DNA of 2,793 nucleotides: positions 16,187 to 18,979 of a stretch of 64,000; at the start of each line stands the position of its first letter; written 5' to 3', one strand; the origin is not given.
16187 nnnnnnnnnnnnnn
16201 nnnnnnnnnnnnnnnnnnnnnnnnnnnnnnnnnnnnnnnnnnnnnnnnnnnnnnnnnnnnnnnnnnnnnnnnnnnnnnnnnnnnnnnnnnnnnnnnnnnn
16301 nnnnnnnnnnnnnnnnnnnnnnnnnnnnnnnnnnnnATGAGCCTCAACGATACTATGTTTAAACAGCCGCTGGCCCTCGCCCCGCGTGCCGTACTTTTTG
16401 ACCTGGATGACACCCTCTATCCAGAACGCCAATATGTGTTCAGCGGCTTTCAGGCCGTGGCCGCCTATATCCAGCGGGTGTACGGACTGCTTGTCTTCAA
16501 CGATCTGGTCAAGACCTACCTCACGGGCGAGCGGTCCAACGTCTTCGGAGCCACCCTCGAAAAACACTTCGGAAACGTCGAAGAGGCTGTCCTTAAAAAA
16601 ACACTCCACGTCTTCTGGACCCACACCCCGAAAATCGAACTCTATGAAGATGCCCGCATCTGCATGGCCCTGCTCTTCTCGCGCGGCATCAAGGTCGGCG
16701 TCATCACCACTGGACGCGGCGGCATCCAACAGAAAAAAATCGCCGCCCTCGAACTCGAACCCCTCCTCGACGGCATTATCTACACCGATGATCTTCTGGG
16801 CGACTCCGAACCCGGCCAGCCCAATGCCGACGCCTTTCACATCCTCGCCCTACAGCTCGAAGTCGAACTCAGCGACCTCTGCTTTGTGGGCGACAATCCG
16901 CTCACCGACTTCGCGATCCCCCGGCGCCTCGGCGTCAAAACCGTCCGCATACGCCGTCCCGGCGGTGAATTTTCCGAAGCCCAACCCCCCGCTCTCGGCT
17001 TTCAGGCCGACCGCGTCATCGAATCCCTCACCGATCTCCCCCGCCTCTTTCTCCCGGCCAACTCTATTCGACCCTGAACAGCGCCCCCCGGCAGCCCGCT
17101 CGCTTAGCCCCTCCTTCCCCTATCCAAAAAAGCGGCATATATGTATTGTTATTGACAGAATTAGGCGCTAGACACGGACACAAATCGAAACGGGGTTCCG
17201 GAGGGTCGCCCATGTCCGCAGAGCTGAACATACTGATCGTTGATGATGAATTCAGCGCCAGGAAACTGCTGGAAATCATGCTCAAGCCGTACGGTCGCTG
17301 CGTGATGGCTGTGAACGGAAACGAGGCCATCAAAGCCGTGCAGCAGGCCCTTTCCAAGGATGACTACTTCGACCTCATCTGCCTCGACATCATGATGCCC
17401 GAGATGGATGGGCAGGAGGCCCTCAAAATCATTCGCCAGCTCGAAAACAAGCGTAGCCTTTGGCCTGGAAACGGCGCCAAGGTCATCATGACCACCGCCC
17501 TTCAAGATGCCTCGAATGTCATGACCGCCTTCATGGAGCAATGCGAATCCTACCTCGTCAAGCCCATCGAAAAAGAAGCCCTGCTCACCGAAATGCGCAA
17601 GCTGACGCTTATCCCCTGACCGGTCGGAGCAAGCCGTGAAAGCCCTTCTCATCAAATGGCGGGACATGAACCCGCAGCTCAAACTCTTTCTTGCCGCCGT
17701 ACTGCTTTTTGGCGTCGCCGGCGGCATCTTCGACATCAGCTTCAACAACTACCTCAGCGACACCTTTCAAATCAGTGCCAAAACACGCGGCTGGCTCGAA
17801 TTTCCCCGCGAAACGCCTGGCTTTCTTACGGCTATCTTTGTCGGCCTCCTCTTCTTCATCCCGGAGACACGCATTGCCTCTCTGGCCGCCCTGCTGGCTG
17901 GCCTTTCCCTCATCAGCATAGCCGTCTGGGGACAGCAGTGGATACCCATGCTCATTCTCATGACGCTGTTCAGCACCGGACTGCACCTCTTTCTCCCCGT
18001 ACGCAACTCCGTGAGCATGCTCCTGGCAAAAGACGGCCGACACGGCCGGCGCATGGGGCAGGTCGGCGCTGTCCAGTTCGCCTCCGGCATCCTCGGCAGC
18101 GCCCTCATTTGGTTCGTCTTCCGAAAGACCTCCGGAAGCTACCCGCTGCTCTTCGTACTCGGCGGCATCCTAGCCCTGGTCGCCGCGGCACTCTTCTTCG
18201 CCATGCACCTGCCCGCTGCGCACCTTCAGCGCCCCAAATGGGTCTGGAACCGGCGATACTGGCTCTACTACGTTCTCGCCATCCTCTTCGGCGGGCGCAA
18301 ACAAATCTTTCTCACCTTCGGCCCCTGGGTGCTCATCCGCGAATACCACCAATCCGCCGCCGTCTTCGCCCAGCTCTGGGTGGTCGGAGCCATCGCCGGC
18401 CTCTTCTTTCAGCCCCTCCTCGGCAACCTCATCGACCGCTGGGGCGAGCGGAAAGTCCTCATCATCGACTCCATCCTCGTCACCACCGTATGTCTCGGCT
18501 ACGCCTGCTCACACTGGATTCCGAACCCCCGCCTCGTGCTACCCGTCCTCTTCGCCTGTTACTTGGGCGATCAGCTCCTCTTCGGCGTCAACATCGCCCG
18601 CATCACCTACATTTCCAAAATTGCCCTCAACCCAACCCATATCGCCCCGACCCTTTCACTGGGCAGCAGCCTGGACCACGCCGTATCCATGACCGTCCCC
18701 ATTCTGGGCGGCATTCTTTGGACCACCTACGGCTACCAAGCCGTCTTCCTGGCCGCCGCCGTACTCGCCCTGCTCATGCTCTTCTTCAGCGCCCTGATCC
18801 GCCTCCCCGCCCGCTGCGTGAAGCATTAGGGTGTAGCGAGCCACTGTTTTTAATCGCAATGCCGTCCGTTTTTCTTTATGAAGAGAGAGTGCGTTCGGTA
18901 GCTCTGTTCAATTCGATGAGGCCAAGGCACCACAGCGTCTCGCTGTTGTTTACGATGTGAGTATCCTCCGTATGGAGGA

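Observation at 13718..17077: Compact flagellin-glycosylation-like module directly downstream of flgK, featuring an unusual tri-domain fusion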

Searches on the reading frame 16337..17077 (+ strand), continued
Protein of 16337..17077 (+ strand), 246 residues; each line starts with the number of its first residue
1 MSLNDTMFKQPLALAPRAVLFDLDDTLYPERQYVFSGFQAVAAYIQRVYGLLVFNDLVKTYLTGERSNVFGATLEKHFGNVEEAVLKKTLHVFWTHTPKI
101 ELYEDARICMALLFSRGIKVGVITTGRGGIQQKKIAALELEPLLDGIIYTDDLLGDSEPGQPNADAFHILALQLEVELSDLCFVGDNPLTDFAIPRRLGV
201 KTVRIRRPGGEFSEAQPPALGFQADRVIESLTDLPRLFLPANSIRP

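Call 69: find_encoding_contigs(protein=P0308, flank=7000, max_places=1)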
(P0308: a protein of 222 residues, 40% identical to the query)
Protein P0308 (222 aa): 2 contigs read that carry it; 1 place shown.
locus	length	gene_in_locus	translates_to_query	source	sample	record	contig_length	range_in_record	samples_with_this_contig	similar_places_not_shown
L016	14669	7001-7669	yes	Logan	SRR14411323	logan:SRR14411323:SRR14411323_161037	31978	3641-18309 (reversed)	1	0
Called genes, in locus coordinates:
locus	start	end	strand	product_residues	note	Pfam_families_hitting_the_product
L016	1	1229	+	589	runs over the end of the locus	PF14015:DUF4231 (weak)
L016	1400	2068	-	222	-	PF02308:MgtC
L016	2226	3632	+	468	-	-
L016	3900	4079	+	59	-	-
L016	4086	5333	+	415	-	PF01041:DegT_DnrJ_EryC1, PF01212:Beta_elim_lyase (weak)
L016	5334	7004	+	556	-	PF02397:Bac_transf, PF21360:PylC-like_N, PF02655:ATP-grasp_3, PF13535:ATP-grasp_4 (faint), PF15632:ATPgrasp_Ter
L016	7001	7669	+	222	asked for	PF00702:Hydrolase, PF12710:HAD (weak), PF13419:HAD_2, PF13242:Hydrolase_like (weak)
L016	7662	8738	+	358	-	PF13439:Glyco_transf_4, PF00534:Glycos_transf_1, PF13692:Glyco_trans_1_4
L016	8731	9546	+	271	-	PF04991:LicD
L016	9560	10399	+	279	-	PF04991:LicD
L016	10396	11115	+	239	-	PF00483:NTP_transferase (faint), PF01128:IspD, PF12804:NTP_transf_3, PF02348:CTP_transf_3 (weak)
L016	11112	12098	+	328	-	PF01073:3Beta_HSD, PF01370:Epimerase, PF16363:GDP_Man_Dehyd, PF07993:NAD_binding_4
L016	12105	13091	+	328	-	PF00535:Glycos_transf_2, PF10111:Glyco_tranf_2_2, PF13641:Glyco_tranf_2_3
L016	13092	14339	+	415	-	PF04932:Wzy_C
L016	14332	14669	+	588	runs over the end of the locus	-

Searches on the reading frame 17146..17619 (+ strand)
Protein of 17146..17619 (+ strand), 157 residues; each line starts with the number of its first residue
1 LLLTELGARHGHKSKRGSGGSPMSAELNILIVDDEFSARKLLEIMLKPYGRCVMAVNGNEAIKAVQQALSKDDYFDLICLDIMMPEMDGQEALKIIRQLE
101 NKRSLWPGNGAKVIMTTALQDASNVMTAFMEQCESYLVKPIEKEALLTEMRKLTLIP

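Call 3: search_protein_families(library=pfam, proteins=[window:17146-17619:+], max_evalue=0.01)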
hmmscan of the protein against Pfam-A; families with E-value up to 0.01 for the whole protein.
window:17146-17619:+ (157 aa): 1 family
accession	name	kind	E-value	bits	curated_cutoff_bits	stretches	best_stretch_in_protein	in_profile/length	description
PF00072.30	Response_reg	-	1.3e-18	67.6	30.2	1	29-149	1-109/111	Response regulator receiver domain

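Call 4: search_protein_families(library=ncbifam, proteins=[window:17146-17619:+], max_evalue=0.01)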
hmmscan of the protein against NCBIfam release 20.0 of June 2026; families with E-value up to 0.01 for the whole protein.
window:17146-17619:+ (157 aa): 91 families (the best 25 are shown)
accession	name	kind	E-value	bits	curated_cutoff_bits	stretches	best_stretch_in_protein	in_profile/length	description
NF007135.0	PRK09581.1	equivalog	2.7e-18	66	474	1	28-154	4-120/457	PleD family two-component system response regulator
NF008318.0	PRK11107.1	equivalog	5.1e-15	54.6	890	1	23-148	664-779/920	two-component sensor histidine kinase BarA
NF045944.1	ResRegRpaBCyano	equivalog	2.9e-14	53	330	1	30-146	1-104/229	response regulator transcription factor RpaB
NF008469.0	PRK11361.1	equivalog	2.4e-13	49.6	714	1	23-146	1-112/461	acetoacetate metabolism transcriptional regulator AtoC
NF008677.0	PRK11697.1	equivalog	1.2e-12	47.7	246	1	27-153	2-115/238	two-component system response regulator BtsR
NF011874.0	PRK15347.1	equivalog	1.5e-12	46.4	852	1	26-147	690-803/921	two component system sensor kinase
NF041367.1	CheY_Halo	equivalog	2.5e-12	47.2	200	1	29-152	1-112/114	chemotaxis protein CheY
NF007005.1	PRK09468.1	equivalog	2.6e-12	46.7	331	1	27-151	4-116/237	osmolarity response regulator transcription factor OmpR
NF040689.1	MtrAB_MtrA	equivalog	2.7e-12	46.5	300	1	29-151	1-110/219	MtrAB system response regulator MtrA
NF012227.0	AdeR_RR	equivalog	5e-12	45.8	340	1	26-147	11-119/239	efflux system response regulator transcription factor AdeR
NF041880.1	EPS_EpsF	equivalog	6.2e-12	44.8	900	1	32-146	1-106/492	response regulator EpsF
NF052313.1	T9SS_RR_PorX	equivalog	6.3e-12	45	300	1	28-153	2-115/513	T9SS response regulator signal transducer PorX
NF007935.0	PRK10651.1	equivalog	1.5e-11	43.9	250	1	26-152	6-122/216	two-component system response regulator NarL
NF041733.1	resp_reg_CseB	equivalog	1.9e-11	43.8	350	1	28-153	2-114/228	two-component system response regulator CseB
NF007689.0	PRK10365.1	equivalog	2.4e-11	43.1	760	1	25-150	4-117/441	sigma-54-dependent response regulator transcription factor ZraR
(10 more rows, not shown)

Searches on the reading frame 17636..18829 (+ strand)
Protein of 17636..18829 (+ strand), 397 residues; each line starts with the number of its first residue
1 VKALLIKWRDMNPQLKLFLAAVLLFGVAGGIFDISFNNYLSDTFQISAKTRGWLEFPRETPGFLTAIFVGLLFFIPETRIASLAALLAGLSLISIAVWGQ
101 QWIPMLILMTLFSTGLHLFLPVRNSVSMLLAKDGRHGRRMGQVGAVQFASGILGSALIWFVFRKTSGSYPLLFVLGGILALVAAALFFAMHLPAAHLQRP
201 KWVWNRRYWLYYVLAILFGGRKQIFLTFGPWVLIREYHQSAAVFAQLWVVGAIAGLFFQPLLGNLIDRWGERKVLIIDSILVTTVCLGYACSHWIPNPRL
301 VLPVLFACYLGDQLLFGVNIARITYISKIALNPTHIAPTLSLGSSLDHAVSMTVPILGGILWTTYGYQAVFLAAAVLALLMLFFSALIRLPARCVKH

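Call 3: search_protein_families(library=pfam, proteins=[window:17636-18829:+], max_evalue=0.01)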
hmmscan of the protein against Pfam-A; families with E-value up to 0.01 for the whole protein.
window:17636-18829:+ (397 aa): 1 family
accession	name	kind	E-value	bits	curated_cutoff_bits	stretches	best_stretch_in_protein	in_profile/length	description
PF07690.21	MFS_1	-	4.3e-19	69.1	33.4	1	20-316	3-312/347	Major Facilitator Superfamily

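Call 4: search_protein_families(library=ncbifam, proteins=[window:17636-18829:+], max_evalue=0.01)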
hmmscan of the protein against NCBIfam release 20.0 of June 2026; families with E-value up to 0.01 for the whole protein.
window:17636-18829:+ (397 aa): 5 families
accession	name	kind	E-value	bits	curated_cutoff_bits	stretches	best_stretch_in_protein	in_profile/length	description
TIGR00710.1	efflux_Bcr_CflA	subfamily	5.2e-06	26.1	200.9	1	205-281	205-281/385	Bcr/CflA family efflux MFS transporter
TIGR00900.1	2A0121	subfamily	0.00013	21.4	319.6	1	230-392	23-181/364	H+ Antiporter protein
TIGR00893.1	2A0114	subfamily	0.00019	20.5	395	1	203-382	212-392/399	D-galactonate transporter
NF007927.0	PRK10642.1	equivalog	0.0021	16.9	544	1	224-337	277-385/500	glycine betaine/L-proline transporter ProP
TIGR00880.1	2_A_01_02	superfamily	0.0032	17.6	131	1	252-387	8-136/141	multidrug resistance protein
